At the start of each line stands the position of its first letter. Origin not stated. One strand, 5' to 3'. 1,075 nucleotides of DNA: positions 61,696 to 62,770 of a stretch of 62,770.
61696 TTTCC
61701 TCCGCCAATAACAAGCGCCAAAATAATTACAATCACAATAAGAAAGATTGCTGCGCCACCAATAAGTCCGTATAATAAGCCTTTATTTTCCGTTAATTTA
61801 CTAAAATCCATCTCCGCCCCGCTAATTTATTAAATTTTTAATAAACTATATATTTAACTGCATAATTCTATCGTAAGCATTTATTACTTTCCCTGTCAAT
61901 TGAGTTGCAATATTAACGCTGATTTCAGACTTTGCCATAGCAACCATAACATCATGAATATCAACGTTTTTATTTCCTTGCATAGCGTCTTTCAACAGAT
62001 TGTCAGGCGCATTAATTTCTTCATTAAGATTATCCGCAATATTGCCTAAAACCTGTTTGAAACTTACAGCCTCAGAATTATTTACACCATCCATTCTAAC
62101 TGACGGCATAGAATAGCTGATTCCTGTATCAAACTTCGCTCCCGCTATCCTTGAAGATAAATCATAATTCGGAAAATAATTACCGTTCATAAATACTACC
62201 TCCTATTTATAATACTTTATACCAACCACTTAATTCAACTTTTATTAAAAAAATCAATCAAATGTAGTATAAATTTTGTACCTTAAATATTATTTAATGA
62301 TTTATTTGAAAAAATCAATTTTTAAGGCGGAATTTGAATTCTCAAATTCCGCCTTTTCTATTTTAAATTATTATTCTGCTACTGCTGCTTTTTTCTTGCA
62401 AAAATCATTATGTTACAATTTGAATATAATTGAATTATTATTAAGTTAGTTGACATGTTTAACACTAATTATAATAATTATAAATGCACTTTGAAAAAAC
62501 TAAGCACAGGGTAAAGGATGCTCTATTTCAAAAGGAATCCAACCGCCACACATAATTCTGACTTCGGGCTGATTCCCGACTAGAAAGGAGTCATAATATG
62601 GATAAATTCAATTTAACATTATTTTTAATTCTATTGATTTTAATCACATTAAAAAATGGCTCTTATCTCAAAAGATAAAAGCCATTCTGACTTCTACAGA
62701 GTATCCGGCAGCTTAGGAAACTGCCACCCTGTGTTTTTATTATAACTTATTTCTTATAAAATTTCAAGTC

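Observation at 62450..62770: Convergent small hydrophobic ORF and antisense RNA resembling a par/Fst-type type I toxin-antitoxin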

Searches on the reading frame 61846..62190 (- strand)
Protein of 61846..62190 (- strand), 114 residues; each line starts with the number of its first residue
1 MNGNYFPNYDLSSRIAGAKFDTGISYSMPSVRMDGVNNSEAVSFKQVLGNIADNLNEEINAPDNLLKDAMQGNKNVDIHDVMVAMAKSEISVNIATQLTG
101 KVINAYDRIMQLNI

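Call 13: find_encoding_contigs(protein=window:61846-62190:-, flank=10000, max_places=6)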
Protein window:61846-62190:- (114 aa): 7 contigs read that carry it; 6 places shown.
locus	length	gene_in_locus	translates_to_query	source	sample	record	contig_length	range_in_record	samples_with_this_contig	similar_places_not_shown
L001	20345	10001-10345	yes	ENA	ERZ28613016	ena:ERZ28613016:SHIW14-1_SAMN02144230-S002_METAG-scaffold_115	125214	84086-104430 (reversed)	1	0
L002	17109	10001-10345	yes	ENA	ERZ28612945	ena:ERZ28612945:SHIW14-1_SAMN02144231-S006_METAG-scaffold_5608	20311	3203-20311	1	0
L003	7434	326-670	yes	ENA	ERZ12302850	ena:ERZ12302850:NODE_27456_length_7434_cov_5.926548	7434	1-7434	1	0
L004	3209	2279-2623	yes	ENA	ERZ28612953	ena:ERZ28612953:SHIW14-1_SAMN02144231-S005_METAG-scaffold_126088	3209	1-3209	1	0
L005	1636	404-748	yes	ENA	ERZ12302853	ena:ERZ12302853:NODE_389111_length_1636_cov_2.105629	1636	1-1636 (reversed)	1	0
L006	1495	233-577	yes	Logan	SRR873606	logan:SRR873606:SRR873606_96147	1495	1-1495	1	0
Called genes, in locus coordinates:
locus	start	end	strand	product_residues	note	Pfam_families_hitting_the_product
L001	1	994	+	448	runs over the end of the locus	PF00344:SecY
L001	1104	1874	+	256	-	-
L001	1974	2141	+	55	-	-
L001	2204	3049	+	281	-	PF02518:HATPase_c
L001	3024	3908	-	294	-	-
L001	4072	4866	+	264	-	PF03746:LamB_YcsF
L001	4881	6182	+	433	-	PF01933:CofD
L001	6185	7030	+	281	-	PF02548:Pantoate_transf, PF13714:PEP_mutase (weak)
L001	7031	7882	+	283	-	PF02569:Pantoate_ligase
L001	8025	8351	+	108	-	PF13560:HTH_31, PF01381:HTH_3, PF12844:HTH_19 (weak)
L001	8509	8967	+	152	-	-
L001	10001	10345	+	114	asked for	PF02049:FliE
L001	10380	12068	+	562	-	PF01514:YscJ_FliF, PF08345:YscJ_FliF_C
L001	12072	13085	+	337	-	-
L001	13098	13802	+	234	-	PF02108:FliH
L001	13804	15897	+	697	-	PF00771:FHIPEP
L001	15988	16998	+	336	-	PF00140:Sigma70_r1_2, PF04542:Sigma70_r2, PF04539:Sigma70_r3, PF04545:Sigma70_r4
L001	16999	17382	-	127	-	PF16747:Adhesin_E (weak)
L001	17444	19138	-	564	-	PF13231:PMT_2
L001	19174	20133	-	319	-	-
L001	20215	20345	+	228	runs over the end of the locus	PF04973:NMN_transporter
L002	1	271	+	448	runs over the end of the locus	PF00344:SecY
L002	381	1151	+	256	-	-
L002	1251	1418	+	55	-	-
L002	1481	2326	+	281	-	PF02518:HATPase_c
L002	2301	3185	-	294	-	-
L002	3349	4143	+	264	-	PF03746:LamB_YcsF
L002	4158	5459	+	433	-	PF01933:CofD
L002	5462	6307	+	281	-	PF02548:Pantoate_transf, PF13714:PEP_mutase (weak)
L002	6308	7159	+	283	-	PF02569:Pantoate_ligase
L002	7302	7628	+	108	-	PF13560:HTH_31, PF01381:HTH_3, PF12844:HTH_19 (weak)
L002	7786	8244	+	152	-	-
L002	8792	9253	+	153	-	-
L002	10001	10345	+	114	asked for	PF02049:FliE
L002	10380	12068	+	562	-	PF01514:YscJ_FliF, PF08345:YscJ_FliF_C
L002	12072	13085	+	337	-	-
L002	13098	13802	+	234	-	PF02108:FliH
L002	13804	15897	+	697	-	PF00771:FHIPEP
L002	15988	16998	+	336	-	PF00140:Sigma70_r1_2, PF04542:Sigma70_r2, PF04539:Sigma70_r3, PF04545:Sigma70_r4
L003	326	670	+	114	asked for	PF02049:FliE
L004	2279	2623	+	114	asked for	PF02049:FliE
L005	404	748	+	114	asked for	PF02049:FliE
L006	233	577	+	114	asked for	PF02049:FliE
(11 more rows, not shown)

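Call 18: search_protein_families(library=pfam, proteins=[L001:8509-8967:+, L001:8025-8351:+], max_evalue=10)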
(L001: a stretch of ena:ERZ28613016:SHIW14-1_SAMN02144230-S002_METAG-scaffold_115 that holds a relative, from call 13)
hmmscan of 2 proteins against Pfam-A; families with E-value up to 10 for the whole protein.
L001:8509-8967:+ (152 aa): 0 families

L001:8025-8351:+ (108 aa): 11 families
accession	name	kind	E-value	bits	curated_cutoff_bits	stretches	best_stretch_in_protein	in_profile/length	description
PF01381.28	HTH_3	-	1.2e-11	44.9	23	1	11-64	1-54/55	Helix-turn-helix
PF13560.12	HTH_31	-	9.1e-09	35.9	27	1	6-63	1-59/64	Helix-turn-helix domain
PF12844.13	HTH_19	-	1.7e-07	31.5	30.2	1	8-64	1-57/64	Helix-turn-helix domain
PF13443.12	HTH_26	-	1.4e-05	25.6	22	1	10-68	1-60/63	Cro/C1-type HTH DNA-binding domain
PF13413.12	HTH_25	-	0.002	18.4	24.6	1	12-41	3-32/62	Helix-turn-helix domain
PF13744.12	HTH_37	-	0.0021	18.2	27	1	2-33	14-45/80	Helix-turn-helix domain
PF20432.4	Xre-like-HTH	-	0.0081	16.9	25.8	1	11-36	15-40/63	Antitoxin Xre-like helix-turn-helix domain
PF17762.8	HTH_ParB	-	0.044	14.4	22.6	1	9-36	10-37/102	ParB HTH domain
PF08279.18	HTH_11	-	0.044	14.1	25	1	11-35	6-31/55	HTH domain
PF24852.1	DUF7726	-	0.046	14.3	26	1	9-35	12-38/73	Domain of unknown function (DUF7726)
PF16478.10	DUF5055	-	0.076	13.7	25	1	23-100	10-86/105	Domain of unknown function (DUF5055)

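Call 19: search_protein_families(library=ncbifam, proteins=[L001:8509-8967:+], max_evalue=10)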
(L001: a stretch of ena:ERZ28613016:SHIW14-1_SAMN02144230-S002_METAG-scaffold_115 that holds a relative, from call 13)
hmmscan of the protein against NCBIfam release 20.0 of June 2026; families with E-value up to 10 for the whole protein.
L001:8509-8967:+ (152 aa): 1 family
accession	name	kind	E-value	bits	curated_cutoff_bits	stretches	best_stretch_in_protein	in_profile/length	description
NF053750.1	LplA_large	exception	0.063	12.6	480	1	56-105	129-180/248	lipoate-protein ligase large subunit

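Call 42: search_protein_families(library=phrogs, proteins=[L001:8509-8967:+], max_evalue=0.001)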
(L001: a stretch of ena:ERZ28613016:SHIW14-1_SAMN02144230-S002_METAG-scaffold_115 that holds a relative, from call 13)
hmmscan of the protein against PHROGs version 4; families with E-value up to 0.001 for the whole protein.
L001:8509-8967:+ (152 aa): 0 families

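Call 72: search_protein_families(library=padloc, proteins=[L001:8509-8967:+, L001:8025-8351:+, L002:8792-9253:+], max_evalue=0.01)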
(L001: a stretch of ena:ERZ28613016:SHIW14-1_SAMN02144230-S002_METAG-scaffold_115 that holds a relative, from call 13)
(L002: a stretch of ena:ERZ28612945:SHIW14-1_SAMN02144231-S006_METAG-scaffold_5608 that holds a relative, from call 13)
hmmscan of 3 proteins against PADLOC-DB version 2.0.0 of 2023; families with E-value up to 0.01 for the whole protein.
L001:8509-8967:+ (152 aa): 0 families

L001:8025-8351:+ (108 aa): 15 families
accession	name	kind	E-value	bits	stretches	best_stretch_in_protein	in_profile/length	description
PDLC02926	HTH_VI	-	4.9e-10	37.5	1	7-70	2-65/92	-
PDLC04775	PDC-M69A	-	3.4e-08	32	1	5-105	6-104/113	-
PDLC03665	Control_protein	-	6.6e-08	30.7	1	4-64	6-67/77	control protein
PDLC03947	RmrA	-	2.8e-07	27.7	1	6-70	11-75/383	-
PDLC03666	Control_protein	-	6.8e-06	24.4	1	1-66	1-66/77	control protein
PDLC03949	RmrA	-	9e-06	22.8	1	9-75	5-70/363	-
PDLC03951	RmrA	-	2.4e-05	21.5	1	2-68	4-69/400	-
PDLC03954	RmrA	-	2.5e-05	21.4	1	8-76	12-79/380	-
PDLC03953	RmrA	-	5.7e-05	20.5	1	6-100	5-97/373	-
PDLC04142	capH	-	0.00012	21.1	1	4-44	4-43/103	capH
PDLC03946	RmrA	-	0.0002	18.2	1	11-75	7-70/357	-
PDLC03952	RmrA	-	0.00045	17.2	1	9-84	25-99/395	-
PDLC03668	Control_protein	-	0.0009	17.7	1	11-66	13-68/79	control protein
PDLC03943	RmrA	-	0.001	16.2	1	8-75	4-70/370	-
PDLC03664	Control_protein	-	0.0046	15.4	1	7-57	14-61/74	control protein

L002:8792-9253:+ (153 aa): 0 families

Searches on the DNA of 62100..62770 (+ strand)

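Call 3: search_rna_families(source=window, start=62100, end=62770, threshold=evalue, max_evalue=10, show_alignments=3)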
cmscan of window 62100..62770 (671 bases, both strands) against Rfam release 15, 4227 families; matches with E-value up to 10: 10.
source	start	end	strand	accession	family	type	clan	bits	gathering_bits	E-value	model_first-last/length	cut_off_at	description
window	62324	62379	-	RF02844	RefA9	Gene; antisense;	-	19.1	49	2.8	1-64/64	no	Enterococcus sRNA A9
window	62326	62375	-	RF04184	BTnc060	Gene; sRNA;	-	18.1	228.9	2.8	163-208/213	no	Bacteroides sRNA BTnc060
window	62323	62356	-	RF04251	MIR5070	Gene; miRNA;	CL00139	17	100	2.8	1-116/116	no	MIR5070 microRNA precursor family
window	62170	62229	-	RF01088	TLS-PK5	Cis-reg;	-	16.3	70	5.6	1-68/68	no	Pseudoknot of tRNA-like structure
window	62327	62352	-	RF04258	mir-994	Gene; miRNA;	-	15.5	93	5.9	1-81/81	no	mir-994 microRNA precursor family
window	62272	62360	+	RF01251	snR3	Gene; snRNA; snoRNA; HACA-box;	CL00040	14.4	40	9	1-193/193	no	Small nucleolar RNA snR3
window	62565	62659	+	RF01412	BsrG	Gene; sRNA;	-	13.9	55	0.74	30-148/259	no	BsrG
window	62291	62353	+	RF00558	L20_leader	Cis-reg; leader;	-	13.6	58.7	9.3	56-114/127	no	Ribosomal protein L20 leader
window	62298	62355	-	RF02610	BSR0709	Gene; sRNA;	-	12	382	0.78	1-318/318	no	Brucella sRNA 0709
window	62100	62216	-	RF02637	EF0408_EF0409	Gene; sRNA;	-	9.1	440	9.6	1-118/412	3'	Enterococcus sRNA EF0408_EF0409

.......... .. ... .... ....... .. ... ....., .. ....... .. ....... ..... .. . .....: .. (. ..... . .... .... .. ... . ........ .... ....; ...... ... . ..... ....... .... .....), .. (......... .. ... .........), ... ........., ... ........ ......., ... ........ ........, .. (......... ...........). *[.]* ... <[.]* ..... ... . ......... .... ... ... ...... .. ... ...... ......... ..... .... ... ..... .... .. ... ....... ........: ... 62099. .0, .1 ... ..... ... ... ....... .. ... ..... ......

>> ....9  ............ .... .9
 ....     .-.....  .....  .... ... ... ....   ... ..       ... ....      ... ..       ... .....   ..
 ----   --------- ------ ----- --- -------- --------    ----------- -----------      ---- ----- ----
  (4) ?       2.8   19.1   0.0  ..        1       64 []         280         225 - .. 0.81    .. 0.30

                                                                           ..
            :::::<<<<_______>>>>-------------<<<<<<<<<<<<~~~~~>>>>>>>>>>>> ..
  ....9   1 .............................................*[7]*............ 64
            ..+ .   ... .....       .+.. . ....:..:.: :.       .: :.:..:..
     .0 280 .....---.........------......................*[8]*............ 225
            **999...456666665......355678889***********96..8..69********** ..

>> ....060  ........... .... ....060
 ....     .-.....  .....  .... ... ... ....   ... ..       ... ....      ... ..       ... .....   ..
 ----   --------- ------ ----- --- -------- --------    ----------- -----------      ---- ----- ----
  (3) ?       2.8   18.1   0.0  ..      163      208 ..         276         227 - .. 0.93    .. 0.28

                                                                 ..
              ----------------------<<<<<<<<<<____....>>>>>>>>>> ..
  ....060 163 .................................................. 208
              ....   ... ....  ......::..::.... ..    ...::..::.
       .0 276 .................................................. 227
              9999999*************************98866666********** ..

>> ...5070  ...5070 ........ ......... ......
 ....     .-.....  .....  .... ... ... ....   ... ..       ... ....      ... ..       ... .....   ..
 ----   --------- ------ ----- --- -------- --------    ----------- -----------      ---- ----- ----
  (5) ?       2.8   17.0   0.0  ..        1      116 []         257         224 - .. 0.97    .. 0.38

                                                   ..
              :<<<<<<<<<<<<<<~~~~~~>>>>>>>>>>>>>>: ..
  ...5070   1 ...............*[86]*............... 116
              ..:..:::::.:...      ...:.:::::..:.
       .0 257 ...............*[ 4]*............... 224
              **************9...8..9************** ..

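Call 27: search_dna_similar(query=window:62500-62745:+, collection=plasmids, mode=distant, max_evalue=0.01)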
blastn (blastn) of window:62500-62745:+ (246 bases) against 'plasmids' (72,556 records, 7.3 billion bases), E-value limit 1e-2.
Records with a match: 2; places in all: 2; records where one place covers at least 80% of the query: 0.
Best place of each record, by identity: 80-90% 2.
By first word of the organism name: Vibrio 2.
By predicted mobility (MOB-suite, as given by PLSDB): non-mobilizable 2.
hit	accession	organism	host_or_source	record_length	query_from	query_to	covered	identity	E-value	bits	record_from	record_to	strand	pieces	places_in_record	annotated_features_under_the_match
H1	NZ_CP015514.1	Vibrio vulnificus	Mactra veneriformis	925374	112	161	20%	82.7%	4e-4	52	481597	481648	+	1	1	hypothetical protein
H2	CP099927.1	Vibrio parahaemolyticus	Anadara tuberculosa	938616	112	161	20%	82.7%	4e-4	52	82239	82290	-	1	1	hypothetical protein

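Call 28: search_dna_similar(query=window:62500-62745:+, collection=phages, mode=distant, max_evalue=0.01)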
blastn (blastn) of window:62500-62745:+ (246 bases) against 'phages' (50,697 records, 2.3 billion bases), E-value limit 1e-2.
No match.

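Call 67: build_rna_model(alignment_id=A4, structure=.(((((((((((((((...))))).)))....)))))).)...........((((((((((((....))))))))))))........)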
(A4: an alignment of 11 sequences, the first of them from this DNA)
Model R1 built from alignment A4 (11 sequences, 87 columns); structure: as given.
model positions 85; base pairs 27; branch points 1; effective number of sequences 1.72; information 0.669 bits per position. Calibrated on 0.2 Mb of random sequence (short: E-values are rough).
structure used (alignment columns):
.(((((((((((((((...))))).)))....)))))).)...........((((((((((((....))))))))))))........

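Call 68: search_with_rna_model(model_id=R1, sources=[window, L001, L002, L004, L009, L010, L011, L012, L013, L014, L015, L016, L017, L018, L019, L023, L024], max_evalue=1, make_alignment=true)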
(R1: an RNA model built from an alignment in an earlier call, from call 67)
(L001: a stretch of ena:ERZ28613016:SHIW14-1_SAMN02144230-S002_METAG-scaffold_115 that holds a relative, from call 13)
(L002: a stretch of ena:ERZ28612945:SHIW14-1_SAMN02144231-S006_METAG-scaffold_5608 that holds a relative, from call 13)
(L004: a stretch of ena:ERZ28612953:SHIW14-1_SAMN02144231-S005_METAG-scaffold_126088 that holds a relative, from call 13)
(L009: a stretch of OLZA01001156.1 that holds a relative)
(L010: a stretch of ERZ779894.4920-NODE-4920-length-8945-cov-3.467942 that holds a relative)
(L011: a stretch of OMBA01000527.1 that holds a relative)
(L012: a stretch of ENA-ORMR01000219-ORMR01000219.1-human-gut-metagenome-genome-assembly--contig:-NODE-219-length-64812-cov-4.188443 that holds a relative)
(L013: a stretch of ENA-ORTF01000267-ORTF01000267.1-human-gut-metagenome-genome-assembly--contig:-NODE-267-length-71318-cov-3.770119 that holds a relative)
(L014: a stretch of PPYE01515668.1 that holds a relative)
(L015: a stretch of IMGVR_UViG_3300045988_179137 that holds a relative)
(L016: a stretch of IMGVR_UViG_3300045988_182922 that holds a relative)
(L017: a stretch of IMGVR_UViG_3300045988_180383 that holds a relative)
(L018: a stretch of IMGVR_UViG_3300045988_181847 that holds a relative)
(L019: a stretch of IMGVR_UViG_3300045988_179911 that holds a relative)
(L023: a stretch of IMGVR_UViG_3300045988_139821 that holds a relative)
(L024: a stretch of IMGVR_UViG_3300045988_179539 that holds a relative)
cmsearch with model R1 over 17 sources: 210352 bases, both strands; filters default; matches with E-value up to 1: 33.
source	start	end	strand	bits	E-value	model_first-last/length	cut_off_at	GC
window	62649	62733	-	102.7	2.7e-24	1-85/85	no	0.41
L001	9015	9099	+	102.7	2.7e-24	1-85/85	no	0.41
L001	9458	9542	+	102.7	2.7e-24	1-85/85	no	0.41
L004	1736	1820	+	102.7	2.7e-24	1-85/85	no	0.41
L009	3378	3462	+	99.5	1.8e-23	1-85/85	no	0.41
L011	5014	5098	-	99.5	1.8e-23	1-85/85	no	0.41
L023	11678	11762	-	94.7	3.3e-22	1-85/85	no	0.44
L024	2325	2408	+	91.2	2.7e-21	1-85/85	no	0.37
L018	2992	3075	+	91.1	3e-21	1-85/85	no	0.46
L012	526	608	-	91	3.2e-21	1-85/85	no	0.47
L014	3171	3253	+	91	3.2e-21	1-85/85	no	0.47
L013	1616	1701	-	88.9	1.1e-20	1-85/85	no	0.47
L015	737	820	+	88.4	1.5e-20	1-85/85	no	0.5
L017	7036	7119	+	88.4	1.5e-20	1-85/85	no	0.5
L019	11948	12031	-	88.4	1.5e-20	1-85/85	no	0.5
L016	490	573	+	87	3.5e-20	1-85/85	no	0.48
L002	8292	8377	+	85.5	8.5e-20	1-85/85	no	0.47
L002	9301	9386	+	85.5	8.5e-20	1-85/85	no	0.47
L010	5215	5299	+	83.3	3.3e-19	1-85/85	no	0.47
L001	9064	9095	-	17.9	0.043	46-77/85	no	0.31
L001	9507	9538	-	17.9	0.043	46-77/85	no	0.31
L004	1785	1816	-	17.9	0.043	46-77/85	no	0.31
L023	11644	11717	+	15.7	0.16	1-85/85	no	0.28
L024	2373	2404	-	14.8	0.27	46-77/85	no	0.31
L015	785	816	-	14.3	0.37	46-77/85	no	0.44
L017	7084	7115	-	14.3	0.37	46-77/85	no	0.44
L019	11952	11983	+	14.3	0.37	46-77/85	no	0.44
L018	3040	3071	-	14.3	0.37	46-77/85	no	0.44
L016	530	627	-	13.9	0.48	1-85/85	no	0.33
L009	3427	3458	-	12.7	0.99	46-77/85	no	0.38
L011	5018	5049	+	12.7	0.99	46-77/85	no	0.38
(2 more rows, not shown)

Alignment A5: 33 matches aligned to the model, 124 columns, each read 5' to 3' on its own strand. Consensus structure (alignment columns), stored with it:
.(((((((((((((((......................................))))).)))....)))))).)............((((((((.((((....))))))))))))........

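Call 69: search_with_rna_model(model_id=R1, sources=[window, L002, L009, L010, L012, L013, L016, L018, L019, L023, L024], max_evalue=1e-10, make_alignment=true)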
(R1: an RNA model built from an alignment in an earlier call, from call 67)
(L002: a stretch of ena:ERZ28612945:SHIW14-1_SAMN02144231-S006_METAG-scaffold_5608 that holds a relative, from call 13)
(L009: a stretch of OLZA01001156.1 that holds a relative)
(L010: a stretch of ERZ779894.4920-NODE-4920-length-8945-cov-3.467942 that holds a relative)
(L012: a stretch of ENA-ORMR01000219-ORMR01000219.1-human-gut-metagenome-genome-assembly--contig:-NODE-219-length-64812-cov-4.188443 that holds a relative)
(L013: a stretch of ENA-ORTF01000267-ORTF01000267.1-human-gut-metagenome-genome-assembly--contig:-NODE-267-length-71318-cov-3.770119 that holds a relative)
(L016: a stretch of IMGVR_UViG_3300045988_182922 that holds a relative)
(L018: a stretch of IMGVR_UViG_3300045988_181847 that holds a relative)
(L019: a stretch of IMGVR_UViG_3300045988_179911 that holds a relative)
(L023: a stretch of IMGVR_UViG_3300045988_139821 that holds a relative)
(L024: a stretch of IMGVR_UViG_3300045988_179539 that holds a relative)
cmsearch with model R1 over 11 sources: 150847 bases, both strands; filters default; matches with E-value up to 1e-10: 12.
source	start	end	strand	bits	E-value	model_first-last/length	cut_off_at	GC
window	62649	62733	-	102.7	2e-24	1-85/85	no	0.41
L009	3378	3462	+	99.5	1.3e-23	1-85/85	no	0.41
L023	11678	11762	-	94.7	2.4e-22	1-85/85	no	0.44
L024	2325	2408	+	91.2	1.9e-21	1-85/85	no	0.37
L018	2992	3075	+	91.1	2.2e-21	1-85/85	no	0.46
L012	526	608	-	91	2.3e-21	1-85/85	no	0.47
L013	1616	1701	-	88.9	8.1e-21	1-85/85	no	0.47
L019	11948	12031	-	88.4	1.1e-20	1-85/85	no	0.5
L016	490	573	+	87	2.5e-20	1-85/85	no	0.48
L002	8292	8377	+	85.5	6.1e-20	1-85/85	no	0.47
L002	9301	9386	+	85.5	6.1e-20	1-85/85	no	0.47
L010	5215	5299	+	83.3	2.3e-19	1-85/85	no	0.47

Alignment A6: 12 matches aligned to the model, 89 columns, each read 5' to 3' on its own strand. Consensus structure (alignment columns), stored with it:
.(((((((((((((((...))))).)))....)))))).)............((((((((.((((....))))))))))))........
